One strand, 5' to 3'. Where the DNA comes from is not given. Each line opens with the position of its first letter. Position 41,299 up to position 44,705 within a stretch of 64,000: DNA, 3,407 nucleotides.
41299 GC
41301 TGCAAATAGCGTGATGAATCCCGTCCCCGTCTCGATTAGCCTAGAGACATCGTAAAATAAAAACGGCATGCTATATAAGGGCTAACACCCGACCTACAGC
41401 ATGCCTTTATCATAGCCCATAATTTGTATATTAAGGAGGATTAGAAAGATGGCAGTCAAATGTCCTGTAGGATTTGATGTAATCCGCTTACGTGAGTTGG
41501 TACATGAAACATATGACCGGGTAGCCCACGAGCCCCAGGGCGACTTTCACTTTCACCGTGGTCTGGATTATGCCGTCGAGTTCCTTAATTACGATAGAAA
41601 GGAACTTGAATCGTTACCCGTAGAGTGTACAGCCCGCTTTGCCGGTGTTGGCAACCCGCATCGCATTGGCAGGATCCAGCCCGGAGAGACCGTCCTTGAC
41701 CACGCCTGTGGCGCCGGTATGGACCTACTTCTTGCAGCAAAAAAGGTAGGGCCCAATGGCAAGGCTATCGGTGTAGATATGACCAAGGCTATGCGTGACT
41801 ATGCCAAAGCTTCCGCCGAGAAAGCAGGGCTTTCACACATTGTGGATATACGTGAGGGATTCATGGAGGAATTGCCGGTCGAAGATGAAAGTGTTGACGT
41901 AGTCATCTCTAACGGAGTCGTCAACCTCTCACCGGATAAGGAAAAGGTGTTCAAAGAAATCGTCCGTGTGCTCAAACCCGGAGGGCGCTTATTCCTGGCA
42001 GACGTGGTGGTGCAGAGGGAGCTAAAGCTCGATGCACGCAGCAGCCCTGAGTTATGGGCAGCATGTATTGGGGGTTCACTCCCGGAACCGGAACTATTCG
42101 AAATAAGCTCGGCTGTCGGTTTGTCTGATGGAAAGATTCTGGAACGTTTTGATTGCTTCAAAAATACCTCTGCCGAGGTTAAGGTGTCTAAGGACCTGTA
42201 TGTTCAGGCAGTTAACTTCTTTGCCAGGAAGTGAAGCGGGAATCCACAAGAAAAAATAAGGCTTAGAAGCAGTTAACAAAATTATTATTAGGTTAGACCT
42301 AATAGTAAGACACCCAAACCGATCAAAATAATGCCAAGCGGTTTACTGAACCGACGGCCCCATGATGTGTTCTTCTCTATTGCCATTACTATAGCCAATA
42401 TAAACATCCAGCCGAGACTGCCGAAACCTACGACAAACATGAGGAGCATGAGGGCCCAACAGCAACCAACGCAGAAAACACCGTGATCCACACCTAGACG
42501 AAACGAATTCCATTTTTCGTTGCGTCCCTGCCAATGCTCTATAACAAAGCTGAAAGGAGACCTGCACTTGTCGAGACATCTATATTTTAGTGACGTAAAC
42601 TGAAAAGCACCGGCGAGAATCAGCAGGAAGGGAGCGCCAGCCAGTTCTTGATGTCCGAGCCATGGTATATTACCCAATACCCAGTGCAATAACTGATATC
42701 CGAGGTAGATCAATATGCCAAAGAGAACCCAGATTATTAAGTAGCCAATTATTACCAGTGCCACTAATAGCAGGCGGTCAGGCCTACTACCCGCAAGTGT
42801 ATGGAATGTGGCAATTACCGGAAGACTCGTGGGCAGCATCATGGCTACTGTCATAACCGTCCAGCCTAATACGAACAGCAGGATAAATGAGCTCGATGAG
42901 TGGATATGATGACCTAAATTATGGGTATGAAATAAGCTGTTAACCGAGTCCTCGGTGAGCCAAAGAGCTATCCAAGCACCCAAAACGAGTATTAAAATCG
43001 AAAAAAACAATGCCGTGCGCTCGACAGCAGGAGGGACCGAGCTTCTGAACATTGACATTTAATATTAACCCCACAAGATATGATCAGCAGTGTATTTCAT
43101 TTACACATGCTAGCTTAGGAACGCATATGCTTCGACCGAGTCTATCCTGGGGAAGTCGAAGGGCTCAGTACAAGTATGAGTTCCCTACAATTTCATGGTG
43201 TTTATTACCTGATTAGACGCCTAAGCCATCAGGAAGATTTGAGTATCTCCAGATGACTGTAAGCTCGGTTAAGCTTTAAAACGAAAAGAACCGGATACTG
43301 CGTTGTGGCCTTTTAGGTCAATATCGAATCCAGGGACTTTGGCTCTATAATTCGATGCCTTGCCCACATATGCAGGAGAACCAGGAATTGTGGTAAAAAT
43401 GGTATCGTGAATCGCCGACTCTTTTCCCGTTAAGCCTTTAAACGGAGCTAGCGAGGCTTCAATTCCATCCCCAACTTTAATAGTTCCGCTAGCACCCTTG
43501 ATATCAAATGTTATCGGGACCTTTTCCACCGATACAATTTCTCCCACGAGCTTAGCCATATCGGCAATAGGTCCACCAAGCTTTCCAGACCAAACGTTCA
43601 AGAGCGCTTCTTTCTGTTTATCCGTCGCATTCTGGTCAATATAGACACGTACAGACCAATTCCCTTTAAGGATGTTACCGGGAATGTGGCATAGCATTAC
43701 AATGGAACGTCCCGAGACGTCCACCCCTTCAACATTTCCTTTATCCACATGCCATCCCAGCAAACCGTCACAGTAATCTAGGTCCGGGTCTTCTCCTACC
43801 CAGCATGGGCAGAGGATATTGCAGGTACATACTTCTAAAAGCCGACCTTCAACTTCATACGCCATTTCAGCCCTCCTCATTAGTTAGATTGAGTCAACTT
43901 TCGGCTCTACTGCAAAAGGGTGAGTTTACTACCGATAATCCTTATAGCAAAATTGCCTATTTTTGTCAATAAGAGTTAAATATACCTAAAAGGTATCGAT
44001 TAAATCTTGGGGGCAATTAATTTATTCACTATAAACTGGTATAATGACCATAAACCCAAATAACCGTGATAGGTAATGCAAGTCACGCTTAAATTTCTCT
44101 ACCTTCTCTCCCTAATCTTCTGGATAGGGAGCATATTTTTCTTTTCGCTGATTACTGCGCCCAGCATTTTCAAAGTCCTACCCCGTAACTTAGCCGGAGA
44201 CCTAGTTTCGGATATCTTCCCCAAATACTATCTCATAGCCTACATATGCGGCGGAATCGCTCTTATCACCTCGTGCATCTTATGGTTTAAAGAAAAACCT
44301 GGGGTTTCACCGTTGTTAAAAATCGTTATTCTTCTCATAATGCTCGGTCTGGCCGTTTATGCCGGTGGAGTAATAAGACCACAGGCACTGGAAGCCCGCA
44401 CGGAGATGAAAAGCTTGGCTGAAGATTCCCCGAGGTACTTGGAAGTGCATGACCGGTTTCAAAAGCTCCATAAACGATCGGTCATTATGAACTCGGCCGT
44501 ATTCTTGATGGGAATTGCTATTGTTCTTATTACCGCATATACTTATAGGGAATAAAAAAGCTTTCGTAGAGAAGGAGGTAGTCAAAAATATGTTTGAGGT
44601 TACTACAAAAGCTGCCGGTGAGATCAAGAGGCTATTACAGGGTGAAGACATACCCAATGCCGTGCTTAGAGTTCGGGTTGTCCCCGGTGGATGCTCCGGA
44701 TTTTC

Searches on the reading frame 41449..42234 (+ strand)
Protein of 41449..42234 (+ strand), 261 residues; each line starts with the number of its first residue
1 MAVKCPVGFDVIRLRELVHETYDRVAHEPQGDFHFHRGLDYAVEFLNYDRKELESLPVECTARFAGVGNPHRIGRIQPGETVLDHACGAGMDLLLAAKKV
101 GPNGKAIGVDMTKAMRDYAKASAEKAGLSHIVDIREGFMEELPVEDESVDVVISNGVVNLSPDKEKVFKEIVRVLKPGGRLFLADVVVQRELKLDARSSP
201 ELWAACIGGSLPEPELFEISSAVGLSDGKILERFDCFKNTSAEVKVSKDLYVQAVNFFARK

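Call 7: search_protein_families(library=pfam, proteins=[window:41449-42234:+], max_evalue=0.01)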
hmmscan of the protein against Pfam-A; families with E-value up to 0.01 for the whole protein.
window:41449-42234:+ (261 aa): 15 families
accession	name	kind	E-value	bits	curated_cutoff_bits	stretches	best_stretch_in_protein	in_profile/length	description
PF13847.12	Methyltransf_31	-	4.9e-31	107.8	27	1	77-207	2-132/145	Methyltransferase domain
PF08241.18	Methyltransf_11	-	3.4e-22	79.3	21.2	1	83-183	1-95/95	Methyltransferase domain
PF13649.12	Methyltransf_25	-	3.5e-21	76.1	27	1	82-179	1-97/97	Methyltransferase domain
PF01209.24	Ubie_methyltran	-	1.9e-17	63.8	20.1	1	77-184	46-152/233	ubiE/COQ5 methyltransferase family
PF08242.18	Methyltransf_12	-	3.4e-12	47.4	30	1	83-181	1-98/98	Methyltransferase domain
PF13489.12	Methyltransf_23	-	2.4e-10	40.8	27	1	72-188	15-121/164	Methyltransferase domain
PF02353.26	CMAS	-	5.2e-07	29.7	27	1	75-199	59-180/273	Mycolic acid cyclopropane synthetase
PF06325.19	PrmA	-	1.4e-06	28.4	22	1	76-198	159-273/296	Ribosomal protein L11 methyltransferase (PrmA)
PF05148.21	Methyltransf_8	-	3.1e-06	27.6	27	1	139-187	113-160/219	Hypothetical methyltransferase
PF20922.3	Anamorsin_N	-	6.1e-06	26.5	27.1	1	144-197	47-102/163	Anamorsin, N-terminal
PF01170.24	UPF0020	-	5.3e-05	23.4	22.3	1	102-155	75-128/197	RMKL-like, methyltransferase domain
PF01135.25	PCMT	-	6.7e-05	23.2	20.3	1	76-182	71-170/210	Protein-L-isoaspartate(D-aspartate) O-methyltransferase (PCMT)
PF05175.20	MTS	-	0.00017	21.7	23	1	79-194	32-146/170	Methyltransferase small domain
PF01596.23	Methyltransf_3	-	0.0039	16.9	22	1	86-137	52-103/204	O-methyltransferase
PF13578.12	Methyltransf_24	-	0.0083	17.4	26.3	0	90-185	8-104/105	Methyltransferase domain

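Call 14: search_protein_families(library=ncbifam, proteins=[window:41449-42231:+], max_evalue=0.001)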
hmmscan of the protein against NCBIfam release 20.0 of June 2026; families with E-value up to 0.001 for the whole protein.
window:41449-42231:+ (261 aa): 45 families (the best 25 are shown)
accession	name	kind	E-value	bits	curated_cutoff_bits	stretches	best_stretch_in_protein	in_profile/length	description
NF008823.0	PRK11873.1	subfamily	1.1e-61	208.7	263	1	41-238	41-236/272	arsenite methyltransferase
NF041537.1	ArsM_AhpD_UU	exception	1.4e-61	208.2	510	1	10-233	9-230/345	arsenite methyltransferase/AhpD domain selenoprotein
NF041536.1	ArsM_DUF2284_UU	exception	9.5e-59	198.9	575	1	13-232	12-229/459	arsenite methyltransferase/DUF2284 domain selenoprotein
NF047649.1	MTase_UXPK_star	exception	4.9e-56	189.8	460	1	12-239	11-236/283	methyltransferase/UXPK-star double selenoprotein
NF040538.1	methyl_ArsM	equivalog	4.2e-33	115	500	2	144-240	167-265/356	arsinothricin biosynthesis methyltransferase ArsM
NF038099.1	AsSugarArsM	exception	1.8e-21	76.7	400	1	66-258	46-246/321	arsenosugar biosynthesis arsenite methyltransferase ArsM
NF045667.1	MTase_DVU1556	equivalog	8.2e-21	74.4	155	1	74-226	18-161/213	DVU_1556 family methyltransferase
NF001244.0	PRK00216.1-5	equivalog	5.4e-18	65.1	216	1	77-187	47-157/236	bifunctional demethylmenaquinone methyltransferase/2-methoxy-6-polyprenyl-1,4-benzoquinol methylase UbiE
NF040539.1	AST_met_ArsM_2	exception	1.2e-17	64.7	240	1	80-247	58-227/262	putative arsinothricin biosynthesis methyltransferase ArsM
TIGR01934.1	MenG_MenH_UbiE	subfamily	6.5e-17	61.6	158.35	1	77-190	38-148/223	ubiquinone/menaquinone biosynthesis methyltransferase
NF001243.0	PRK00216.1-4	equivalog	1.1e-16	60.9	235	1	73-182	42-150/237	demethylmenaquinone methyltransferase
TIGR02752.1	MenG_heptapren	equivalog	1.5e-16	60.6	419.85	1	73-182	40-148/231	demethylmenaquinone methyltransferase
NF052510.1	methyltran_MpqE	exception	5.9e-15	55.3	335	1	76-182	44-150/234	methyl-plastoquinone biosynthesis methyltransferase MpqE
NF001240.0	PRK00216.1-1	equivalog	6.6e-14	51.5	378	1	75-184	60-169/251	bifunctional demethylmenaquinone methyltransferase/2-methoxy-6-polyprenyl-1,4-benzoquinol methylase UbiE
NF001242.0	PRK00216.1-3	equivalog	2e-13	50.3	351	1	80-183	72-175/258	bifunctional demethylmenaquinone methyltransferase/2-methoxy-6-polyprenyl-1,4-benzoquinol methylase UbiE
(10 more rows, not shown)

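Call 31: search_solved_structures(query=window:41449-42231:+, max_evalue=0.00001)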
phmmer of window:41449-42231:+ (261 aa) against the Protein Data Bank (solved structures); distinct sequences matched with E-value up to 0.00001: 34.
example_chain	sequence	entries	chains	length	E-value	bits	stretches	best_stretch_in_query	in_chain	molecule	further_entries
5evj_A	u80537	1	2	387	4.6e-29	104.7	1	51-234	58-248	Arsenite methyltransferase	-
5eg5_A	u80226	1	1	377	2.8e-27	98.8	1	49-230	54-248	Arsenic methyltransferase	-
4kw7_A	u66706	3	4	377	3.9e-27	98.4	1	49-230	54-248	Arsenic methyltransferase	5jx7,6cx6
4fr0_A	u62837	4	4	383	4.1e-27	98.3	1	49-230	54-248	Arsenic methyltransferase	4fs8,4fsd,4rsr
8xt7_A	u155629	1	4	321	3.5e-23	85.4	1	53-230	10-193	Arsenite methyltransferase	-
8zc8_A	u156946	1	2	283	1.3e-13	54.1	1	72-199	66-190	MitM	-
21zq_A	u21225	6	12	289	1.3e-13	54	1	72-199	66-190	MitM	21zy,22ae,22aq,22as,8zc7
3bus_A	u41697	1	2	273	1.3e-10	44.2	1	76-193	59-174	Methyltransferase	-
6uak_A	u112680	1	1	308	4.8e-10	42.4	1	81-181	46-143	SAM dependent methyltransferase LahSB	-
1xxl_A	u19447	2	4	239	9.9e-10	41.3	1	80-192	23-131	YcgJ protein | ycgJ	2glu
5wp5_A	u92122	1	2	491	3.5e-09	39.5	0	76-187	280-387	Phosphomethylethanolamine N-methyltransferase 2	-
3dlc_A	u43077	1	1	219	3.6e-09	39.5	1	81-193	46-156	Putative S-adenosyl-L-methionine-dependent Methyltransferase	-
6uv6_A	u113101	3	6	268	4.4e-09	39.2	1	80-188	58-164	D-glucose O-methyltransferase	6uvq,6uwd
3dh0_A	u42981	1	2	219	5.7e-09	38.8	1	76-186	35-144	SAM dependent methyltransferase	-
6f5z_A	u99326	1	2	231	1.6e-08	37.4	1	76-184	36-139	24-sterol C-methyltransferase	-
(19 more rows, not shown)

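Call 63: search_solved_structures(query=window:41449-42231:+, max_evalue=1e-20, show_alignments=2)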
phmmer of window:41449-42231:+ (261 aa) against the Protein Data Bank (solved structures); distinct sequences matched with E-value up to 1e-20: 5.
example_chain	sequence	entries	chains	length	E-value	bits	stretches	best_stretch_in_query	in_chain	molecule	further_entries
5evj_A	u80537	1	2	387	4.6e-29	104.7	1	51-234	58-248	Arsenite methyltransferase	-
5eg5_A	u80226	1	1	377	2.8e-27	98.8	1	49-230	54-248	Arsenic methyltransferase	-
4kw7_A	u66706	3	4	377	3.9e-27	98.4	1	49-230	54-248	Arsenic methyltransferase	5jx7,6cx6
4fr0_A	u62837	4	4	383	4.1e-27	98.3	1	49-230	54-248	Arsenic methyltransferase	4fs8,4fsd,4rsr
8xt7_A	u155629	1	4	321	3.5e-23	85.4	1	53-230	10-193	Arsenite methyltransferase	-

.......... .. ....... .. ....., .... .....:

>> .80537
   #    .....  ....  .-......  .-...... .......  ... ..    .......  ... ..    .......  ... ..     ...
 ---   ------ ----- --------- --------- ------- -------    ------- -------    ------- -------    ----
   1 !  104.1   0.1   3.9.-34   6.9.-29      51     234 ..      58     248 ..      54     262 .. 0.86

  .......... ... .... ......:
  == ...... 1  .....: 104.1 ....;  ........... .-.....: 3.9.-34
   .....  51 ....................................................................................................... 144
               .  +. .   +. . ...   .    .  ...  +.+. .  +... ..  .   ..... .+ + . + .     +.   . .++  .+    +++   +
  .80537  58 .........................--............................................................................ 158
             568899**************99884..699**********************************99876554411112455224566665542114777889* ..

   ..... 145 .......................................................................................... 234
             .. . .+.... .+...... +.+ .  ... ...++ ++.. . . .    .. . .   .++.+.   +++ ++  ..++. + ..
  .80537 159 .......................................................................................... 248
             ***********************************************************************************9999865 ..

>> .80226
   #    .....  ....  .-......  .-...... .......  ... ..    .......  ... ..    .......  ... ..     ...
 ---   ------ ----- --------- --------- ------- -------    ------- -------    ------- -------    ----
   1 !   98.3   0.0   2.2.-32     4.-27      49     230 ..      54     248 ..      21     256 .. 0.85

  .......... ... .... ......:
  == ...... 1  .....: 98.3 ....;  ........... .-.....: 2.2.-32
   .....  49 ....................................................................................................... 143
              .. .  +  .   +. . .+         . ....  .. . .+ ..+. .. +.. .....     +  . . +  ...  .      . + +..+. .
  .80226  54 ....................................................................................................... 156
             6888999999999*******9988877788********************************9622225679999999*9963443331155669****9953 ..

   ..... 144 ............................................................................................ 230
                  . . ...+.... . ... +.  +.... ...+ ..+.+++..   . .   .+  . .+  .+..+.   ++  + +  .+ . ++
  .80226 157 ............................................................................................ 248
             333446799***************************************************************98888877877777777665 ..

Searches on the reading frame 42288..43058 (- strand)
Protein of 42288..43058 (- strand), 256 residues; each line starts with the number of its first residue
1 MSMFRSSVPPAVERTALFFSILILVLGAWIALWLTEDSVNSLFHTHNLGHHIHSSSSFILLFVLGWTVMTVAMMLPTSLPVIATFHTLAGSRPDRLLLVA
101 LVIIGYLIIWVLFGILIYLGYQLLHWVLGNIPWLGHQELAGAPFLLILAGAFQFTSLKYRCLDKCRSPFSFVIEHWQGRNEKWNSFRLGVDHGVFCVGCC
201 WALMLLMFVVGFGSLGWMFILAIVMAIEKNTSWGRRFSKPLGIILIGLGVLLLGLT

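Call 7: search_protein_families(library=pfam, proteins=[window:42288-43058:-], max_evalue=0.01)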
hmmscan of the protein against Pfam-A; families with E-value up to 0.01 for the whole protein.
window:42288-43058:- (256 aa): 1 family
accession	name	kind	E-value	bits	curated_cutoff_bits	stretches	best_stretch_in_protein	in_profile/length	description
PF09948.15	PpoB2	-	1.4e-62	211.4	28.7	1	63-251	1-187/188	Copper chaperone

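Call 14: search_protein_families(library=ncbifam, proteins=[window:42288-43058:-], max_evalue=0.001)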
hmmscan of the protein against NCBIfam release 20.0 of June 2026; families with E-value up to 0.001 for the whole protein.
window:42288-43058:- (256 aa): 0 families

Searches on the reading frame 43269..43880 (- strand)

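Call 7: search_protein_families(library=pfam, proteins=[window:43269-43880:-], max_evalue=0.01)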
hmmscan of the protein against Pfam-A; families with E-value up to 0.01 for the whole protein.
window:43269-43880:- (203 aa): 2 families
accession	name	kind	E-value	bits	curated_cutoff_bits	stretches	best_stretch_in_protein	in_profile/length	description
PF07040.16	DUF1326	-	3.1e-54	184.2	25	1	16-193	1-177/177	Protein of unknown function (DUF1326)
PF21463.3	Cry1Ac_dom-VII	-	0.0066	16.8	27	0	35-65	1-30/79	Cry1Ac, domain VII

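Call 14: search_protein_families(library=ncbifam, proteins=[window:43269-43880:-], max_evalue=0.001)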
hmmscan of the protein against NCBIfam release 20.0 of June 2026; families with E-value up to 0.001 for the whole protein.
window:43269-43880:- (203 aa): 0 families

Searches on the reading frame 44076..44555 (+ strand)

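Call 7: search_protein_families(library=pfam, proteins=[window:44076-44555:+], max_evalue=0.01)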
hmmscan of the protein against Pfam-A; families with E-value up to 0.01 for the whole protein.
window:44076-44555:+ (159 aa): 1 family
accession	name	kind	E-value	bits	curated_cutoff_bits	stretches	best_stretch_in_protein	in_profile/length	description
PF13664.11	DUF4149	-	6.5e-19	68.5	24.6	1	11-112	1-101/102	Domain of unknown function (DUF4149)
